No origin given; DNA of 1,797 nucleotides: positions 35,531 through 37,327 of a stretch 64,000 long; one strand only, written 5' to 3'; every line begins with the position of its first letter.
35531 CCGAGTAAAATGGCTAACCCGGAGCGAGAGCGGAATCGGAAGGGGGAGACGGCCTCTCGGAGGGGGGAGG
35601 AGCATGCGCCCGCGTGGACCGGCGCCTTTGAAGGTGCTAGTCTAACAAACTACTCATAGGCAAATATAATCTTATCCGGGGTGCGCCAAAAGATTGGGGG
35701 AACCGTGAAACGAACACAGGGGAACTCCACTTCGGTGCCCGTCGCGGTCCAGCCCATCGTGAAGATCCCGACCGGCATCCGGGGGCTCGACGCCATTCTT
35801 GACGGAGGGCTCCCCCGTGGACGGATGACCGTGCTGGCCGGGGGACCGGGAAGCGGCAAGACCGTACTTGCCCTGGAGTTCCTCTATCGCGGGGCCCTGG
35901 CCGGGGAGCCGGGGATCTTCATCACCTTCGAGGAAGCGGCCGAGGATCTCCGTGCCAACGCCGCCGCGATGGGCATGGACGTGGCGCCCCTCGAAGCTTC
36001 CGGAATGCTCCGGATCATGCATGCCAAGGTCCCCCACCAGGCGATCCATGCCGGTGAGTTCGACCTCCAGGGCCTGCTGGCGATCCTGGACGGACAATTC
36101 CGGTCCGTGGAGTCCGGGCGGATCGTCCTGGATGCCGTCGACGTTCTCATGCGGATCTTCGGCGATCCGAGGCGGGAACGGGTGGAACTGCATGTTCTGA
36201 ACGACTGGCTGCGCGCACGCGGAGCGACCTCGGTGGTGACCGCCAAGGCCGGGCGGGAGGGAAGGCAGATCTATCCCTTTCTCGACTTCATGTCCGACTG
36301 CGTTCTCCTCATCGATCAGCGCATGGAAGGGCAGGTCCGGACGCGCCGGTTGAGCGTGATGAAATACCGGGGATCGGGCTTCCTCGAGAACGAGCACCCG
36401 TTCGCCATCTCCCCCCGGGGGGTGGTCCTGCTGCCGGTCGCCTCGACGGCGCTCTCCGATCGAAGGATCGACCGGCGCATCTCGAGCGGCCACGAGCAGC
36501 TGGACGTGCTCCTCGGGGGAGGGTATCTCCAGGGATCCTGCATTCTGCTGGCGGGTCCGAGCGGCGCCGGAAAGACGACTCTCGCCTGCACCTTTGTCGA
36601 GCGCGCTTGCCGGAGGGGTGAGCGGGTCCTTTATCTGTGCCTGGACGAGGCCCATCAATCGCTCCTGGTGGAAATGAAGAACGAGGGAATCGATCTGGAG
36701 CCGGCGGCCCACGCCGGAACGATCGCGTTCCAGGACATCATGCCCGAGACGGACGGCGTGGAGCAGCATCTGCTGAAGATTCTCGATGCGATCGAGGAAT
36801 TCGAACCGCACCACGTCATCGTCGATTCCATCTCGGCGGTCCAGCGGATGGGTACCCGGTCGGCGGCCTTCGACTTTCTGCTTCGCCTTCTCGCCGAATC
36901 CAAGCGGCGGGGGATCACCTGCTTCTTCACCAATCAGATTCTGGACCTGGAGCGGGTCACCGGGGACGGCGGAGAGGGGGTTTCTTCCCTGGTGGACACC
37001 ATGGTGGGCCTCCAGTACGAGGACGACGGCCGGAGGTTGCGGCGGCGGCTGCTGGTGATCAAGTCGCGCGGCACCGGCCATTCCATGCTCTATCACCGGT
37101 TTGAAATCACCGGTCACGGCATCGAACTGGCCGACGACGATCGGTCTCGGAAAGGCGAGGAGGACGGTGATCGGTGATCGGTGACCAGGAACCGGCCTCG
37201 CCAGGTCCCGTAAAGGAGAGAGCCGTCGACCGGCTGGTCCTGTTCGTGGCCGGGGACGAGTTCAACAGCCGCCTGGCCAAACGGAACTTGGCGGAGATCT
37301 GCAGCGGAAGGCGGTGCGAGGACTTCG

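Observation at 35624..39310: kaiC-kaiB-hybrid histidine kinase cluster (KaiA-less timing/signalling module)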

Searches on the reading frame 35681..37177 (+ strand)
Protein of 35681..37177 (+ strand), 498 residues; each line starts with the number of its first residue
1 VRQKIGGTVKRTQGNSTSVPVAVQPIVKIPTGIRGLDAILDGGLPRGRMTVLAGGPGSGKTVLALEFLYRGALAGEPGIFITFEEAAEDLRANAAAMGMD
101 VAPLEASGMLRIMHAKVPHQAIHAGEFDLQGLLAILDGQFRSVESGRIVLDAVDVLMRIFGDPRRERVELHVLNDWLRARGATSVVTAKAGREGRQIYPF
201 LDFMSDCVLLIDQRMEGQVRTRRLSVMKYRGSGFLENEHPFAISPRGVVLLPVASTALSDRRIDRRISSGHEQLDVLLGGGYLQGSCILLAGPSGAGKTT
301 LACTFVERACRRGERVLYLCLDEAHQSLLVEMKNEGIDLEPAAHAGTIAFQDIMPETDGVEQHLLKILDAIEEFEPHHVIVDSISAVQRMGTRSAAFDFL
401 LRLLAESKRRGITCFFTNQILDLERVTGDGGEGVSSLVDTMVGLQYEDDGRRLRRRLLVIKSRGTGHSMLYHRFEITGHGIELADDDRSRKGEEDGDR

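Call 8: search_protein_families(library=pfam, proteins=[window:35681-37177:+], max_evalue=0.01)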
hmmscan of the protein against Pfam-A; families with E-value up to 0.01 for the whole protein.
window:35681-37177:+ (498 aa): 41 families (the best 25 are shown)
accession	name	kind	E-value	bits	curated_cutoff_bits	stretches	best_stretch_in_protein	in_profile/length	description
PF06745.19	ATPase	-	1e-93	313.4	26.6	2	29-252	1-228/231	KaiC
PF13481.12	AAA_25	-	1e-18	68.1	27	2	31-184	17-184/195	AAA domain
PF00154.27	RecA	-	1.4e-12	48.1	27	2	24-104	28-107/262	recA bacterial DNA recombination protein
PF03796.21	DnaB_C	-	7e-12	45.7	27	2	29-97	2-70/255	DnaB-like helicase C terminal domain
PF01695.23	IstB_IS21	-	6.3e-11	42.7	24.1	1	287-329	94-136/238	IstB-like ATP binding protein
PF13191.12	AAA_16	-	2.3e-09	38.4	32.6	1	285-335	24-85/167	AAA ATPase domain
PF13401.12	AAA_22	-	1.4e-08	35.5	27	1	285-412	5-118/130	AAA domain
PF24883.2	NPHP3_N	-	5.6e-08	33.6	24.8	1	286-326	23-63/164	Nephrocystin 3, N-terminal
PF20720.3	nSTAND3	-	1.3e-07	31.9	27.2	1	286-326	18-59/155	Novel STAND NTPase 3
PF05729.18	NACHT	-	1.7e-07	31.7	26.7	0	288-327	3-48/167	NACHT domain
PF00005.33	ABC_tran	-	2.5e-07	31.8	25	0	284-309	10-35/137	ABC transporter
PF13479.12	AAA_24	-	5.4e-07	30.1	27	1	287-390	4-79/195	AAA domain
PF13521.12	AAA_28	-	3.1e-06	27.9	27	0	51-109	3-53/164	AAA domain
PF14417.12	MEDS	-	3.1e-06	27.6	29.8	0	301-350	16-65/161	MEDS: MEthanogen/methylotroph, DcmR Sensory domain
PF23442.1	DUF7125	-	4e-06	26.5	29.1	0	144-237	97-188/207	Family of unknown function (DUF7125)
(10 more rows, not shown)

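Call 9: search_protein_families(library=ncbifam, proteins=[window:35681-37177:+], max_evalue=0.01)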
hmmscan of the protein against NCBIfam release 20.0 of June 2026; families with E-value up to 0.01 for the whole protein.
window:35681-37177:+ (498 aa): 41 families (the best 25 are shown)
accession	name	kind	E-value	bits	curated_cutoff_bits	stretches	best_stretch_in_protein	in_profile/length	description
NF006799.0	PRK09302.1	equivalog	3e-134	448.4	408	1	25-488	9-476/515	circadian clock protein KaiC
TIGR02655.1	circ_KaiC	equivalog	1.4e-78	264.8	546.25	1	28-486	2-464/484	circadian clock protein KaiC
TIGR03880.1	KaiC_arch_3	hypoth_equivalog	9e-53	179.1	249.45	2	32-251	1-218/224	KaiC domain-containing protein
TIGR03877.1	thermo_KaiC_1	hypoth_equivalog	1.2e-50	172.2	307.25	2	27-251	2-233/238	KaiC domain-containing protein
TIGR03881.1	KaiC_arch_4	hypoth_equivalog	2e-38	132.3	247.8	2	28-245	2-222/231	KaiC domain-containing protein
NF052589.1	ArlH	equivalog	5.6e-27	94.9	215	2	270-467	5-205/229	archaellum protein ArlH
NF004723.0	PRK06067.1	subfamily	5.5e-25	88.3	194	2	263-465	12-215/243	flagellar accessory protein FlaH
TIGR00416.1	sms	equivalog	4.7e-19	68.5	403.05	2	264-395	73-190/454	DNA repair protein RadA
NF006861.0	PRK09361.1-1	equivalog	1.9e-18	66.9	278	2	264-486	2-232/235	DNA repair and recombination protein RadB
TIGR03600.1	phage_DnaB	exception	2.5e-14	53.1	498.65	2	29-96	177-244/421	phage replicative helicase, DnaB family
TIGR02012.1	tigrfam_recA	equivalog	5e-14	52.3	325.3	2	23-104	30-110/321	recombinase RecA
TIGR02237.1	recomb_radB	equivalog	1.7e-12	47.7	172.4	2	274-482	1-210/210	DNA repair and recombination protein RadB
NF004629.0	PRK05973.1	equivalog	3.1e-12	46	156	2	44-104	61-121/237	DNA helicase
NF038214.1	IS21_help_AAA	equivalog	3.3e-11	43.3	200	1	270-328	74-133/232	IS21-like element helper ATPase IstB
TIGR03878.1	thermo_KaiC_2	hypoth_equivalog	2.2e-10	40.3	232.2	2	280-388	31-144/259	KaiC domain-containing protein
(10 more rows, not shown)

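Call 12: find_related_loci(query=window:35681-37177:+, collection=genome_contigs, flank=8000)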
Query window:35681-37177:+ (498 aa) in genome_contigs; peptide patterns used: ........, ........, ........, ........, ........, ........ (x = any residue, [..] = any of these).
81 stretches matched a pattern; 6 encode a relative of the query (tblastn E <= 1e-3); 6 distinct loci.
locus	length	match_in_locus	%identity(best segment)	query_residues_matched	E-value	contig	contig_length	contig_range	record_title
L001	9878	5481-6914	63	21-498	0e+0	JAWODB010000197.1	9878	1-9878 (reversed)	MAG: Phycisphaerae bacterium isolate BLK5-1.bin.98 k191_697641, whole genome shotgun sequence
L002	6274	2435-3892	56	10-492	0e+0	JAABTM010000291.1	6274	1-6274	MAG: Desulfobacteraceae bacterium isolate S23.Bin075 Scaffold_14255, whole genome shotgun sequence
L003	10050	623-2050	57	21-492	3e-180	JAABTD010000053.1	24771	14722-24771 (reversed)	MAG: Desulfobacteraceae bacterium isolate S20.Bin143 Scaffold_907, whole genome shotgun sequence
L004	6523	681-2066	53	26-486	1e-161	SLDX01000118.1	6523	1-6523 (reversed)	MAG: Desulfonatronospira sp. isolate CSSed162cmB_565 CSSed16-2cmB-56278, whole genome shotgun sequence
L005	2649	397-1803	48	23-497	1e-157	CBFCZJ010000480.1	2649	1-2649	MAG TPA_asm: uncultured Desulfobacterales bacterium isolate SRR6194934_metabat2_34 genome assembly, contig: ERZ781394.19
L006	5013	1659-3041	50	23-483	5e-145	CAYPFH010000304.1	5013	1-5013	MAG TPA_asm: uncultured Desulfobacterales bacterium isolate SRP141376_co4_188 genome assembly, contig: NODE_27209_length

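Call 14: find_homologous_proteins(query=window:35705-37177:+)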
Query window:35705-37177:+ (490 aa): 2163 proteins with E <= 0.001 among 8000 candidates; the best 120 are listed.
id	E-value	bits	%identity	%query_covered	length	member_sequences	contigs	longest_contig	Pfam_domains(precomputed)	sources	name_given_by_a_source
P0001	0.0e+0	1083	100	100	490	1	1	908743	PF06745.20,PF03796.22,PF14417.13,PF07931.19,PF13245.13,PF23442.2,PF08423.18,PF13401.13,PF13238.13,PF00154.28,PF13191.13,PF01695.24,PF13479.13,PF24883.3,PF00005.34,PF05729.19,PF13521.13,PF13481.13,PF20720.4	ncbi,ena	-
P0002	2.7e-197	675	63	98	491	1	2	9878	PF13173.13,PF06745.20,PF03796.22,PF06068.20,PF14417.13,PF13245.13,PF23442.2,PF08423.18,PF00004.36,PF13401.13,PF00154.28,PF13191.13,PF01695.24,PF13479.13,PF01656.30,PF24883.3,PF00005.34,PF05729.19,PF13521.13,PF13481.13,PF20720.4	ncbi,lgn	ncbi:MAG: circadian clock protein KaiC [Phycisphaerae bacterium]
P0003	1.5e-186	639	59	98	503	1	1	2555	PF06745.20,PF03796.22,PF23442.2,PF13401.13,PF00154.28,PF13191.13,PF07088.17,PF01695.24,PF13479.13,PF24883.3,PF05625.18,PF05729.19,PF13481.13,PF20720.4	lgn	-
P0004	2.0e-181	622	60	94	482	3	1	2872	PF13173.13,PF06745.20,PF03796.22,PF06068.20,PF14417.13,PF23442.2,PF13401.13,PF00154.28,PF13191.13,PF01695.24,PF13479.13,PF24883.3,PF00005.34,PF05729.19,PF09848.16,PF13481.13,PF20720.4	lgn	-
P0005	1.0e-180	620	60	93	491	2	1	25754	PF06745.20,PF03796.22,PF06068.20,PF23442.2,PF00154.28,PF07728.21,PF13191.13,PF01695.24,PF13479.13,PF24883.3,PF05729.19,PF13481.13,PF20720.4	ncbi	-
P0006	1.5e-180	619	60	94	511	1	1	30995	PF06745.20,PF03796.22,PF23442.2,PF13401.13,PF00154.28,PF13191.13,PF01695.24,PF13479.13,PF24883.3,PF05729.19,PF13481.13,PF20720.4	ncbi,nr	ncbi:MAG: circadian clock protein KaiC [Planctomycetes bacterium]|nr:circadian clock protein KaiC [P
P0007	5.7e-179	614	61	95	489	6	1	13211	PF13173.13,PF06745.20,PF03796.22,PF23442.2,PF00004.36,PF13401.13,PF00154.28,PF13191.13,PF07088.17,PF01695.24,PF13479.13,PF24883.3,PF12775.14,PF05625.18,PF05729.19,PF13481.13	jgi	-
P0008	9.5e-179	614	58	97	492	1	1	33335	PF06745.20,PF03796.22,PF14417.13,PF13604.13,PF23442.2,PF13401.13,PF00154.28,PF13191.13,PF01695.24,PF13479.13,PF24883.3,PF05729.19,PF13481.13,PF20720.4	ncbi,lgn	-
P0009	1.5e-178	613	56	97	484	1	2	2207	PF06745.20,PF03796.22,PF06068.20,PF23442.2,PF13401.13,PF13238.13,PF00154.28,PF13191.13,PF07088.17,PF01695.24,PF13479.13,PF24883.3,PF05625.18,PF05729.19,PF09848.16,PF13481.13,PF20720.4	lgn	-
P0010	5.2e-176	605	59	94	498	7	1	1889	PF13173.13,PF06745.20,PF03796.22,PF14417.13,PF23442.2,PF13401.13,PF13238.13,PF00154.28,PF13191.13,PF01695.24,PF13479.13,PF24883.3,PF05625.18,PF13481.13,PF20720.4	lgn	-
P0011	7.3e-176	604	61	94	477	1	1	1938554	PF13173.13,PF06745.20,PF03796.22,PF14417.13,PF13245.13,PF23442.2,PF13401.13,PF00154.28,PF13191.13,PF01695.24,PF13479.13,PF01656.30,PF05729.19,PF13521.13,PF13481.13,PF20720.4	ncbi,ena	-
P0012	2.0e-175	603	58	98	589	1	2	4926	PF06745.20,PF03796.22,PF14417.13,PF13245.13,PF23442.2,PF13401.13,PF00154.28,PF13191.13,PF07088.17,PF01695.24,PF13479.13,PF01656.30,PF24883.3,PF05729.19,PF13481.13,PF20720.4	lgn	-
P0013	6.3e-175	601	58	94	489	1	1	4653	PF13173.13,PF06745.20,PF03796.22,PF14417.13,PF13245.13,PF23442.2,PF13401.13,PF00154.28,PF13191.13,PF07088.17,PF01695.24,PF13479.13,PF24883.3,PF05625.18,PF05729.19,PF13521.13,PF13481.13,PF20720.4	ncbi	-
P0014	7.9e-175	601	59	93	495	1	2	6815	PF13173.13,PF06745.20,PF03796.22,PF23442.2,PF08423.18,PF13401.13,PF13238.13,PF00154.28,PF13191.13,PF07088.17,PF01695.24,PF13479.13,PF24883.3,PF00005.34,PF05625.18,PF05729.19,PF13521.13,PF13481.13,PF20720.4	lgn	-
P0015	9.0e-175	600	56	99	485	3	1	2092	PF06745.20,PF03796.22,PF14417.13,PF23442.2,PF13671.13,PF00004.36,PF13401.13,PF00154.28,PF13191.13,PF01695.24,PF24883.3,PF05729.19,PF13481.13,PF20720.4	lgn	-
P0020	8.9e-173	594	58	94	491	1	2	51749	PF06745.20,PF03796.22,PF13604.13,PF13245.13,PF23442.2,PF08423.18,PF13401.13,PF00154.28,PF13191.13,PF01695.24,PF13479.13,PF01656.30,PF24883.3,PF00005.34,PF05729.19,PF25199.2,PF13481.13,PF20720.4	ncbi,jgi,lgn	-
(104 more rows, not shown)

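Call 15: find_encoding_contigs(protein=P0001, flank=10000, max_places=3)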
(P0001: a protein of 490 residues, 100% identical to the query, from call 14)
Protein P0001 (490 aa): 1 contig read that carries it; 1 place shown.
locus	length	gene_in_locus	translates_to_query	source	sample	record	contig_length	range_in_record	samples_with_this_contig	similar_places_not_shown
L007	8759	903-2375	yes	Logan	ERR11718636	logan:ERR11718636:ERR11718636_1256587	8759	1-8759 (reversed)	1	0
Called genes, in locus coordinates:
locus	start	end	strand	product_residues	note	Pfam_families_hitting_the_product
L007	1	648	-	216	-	?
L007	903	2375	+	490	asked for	PF00154:RecA_N (weak), PF13481:AAA_25, PF03796:DnaB_C (weak), PF06745:ATPase, PF23442:DUF7125, PF06745:ATPase, PF13481:AAA_25 (weak), PF01695:IstB_IS21 (weak), +13 more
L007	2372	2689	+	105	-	PF07689:KaiB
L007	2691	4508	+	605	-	PF08447:PAS_3, PF07730:HisKA_3, PF02518:HATPase_c, PF00072:Response_reg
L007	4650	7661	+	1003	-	PF03065:Glyco_hydro_57, PF23166:Ig_N_CWD1 (weak), PF18962:Por_Secre_tail (weak)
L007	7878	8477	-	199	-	PF13229:Beta_helix (faint)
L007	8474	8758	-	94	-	?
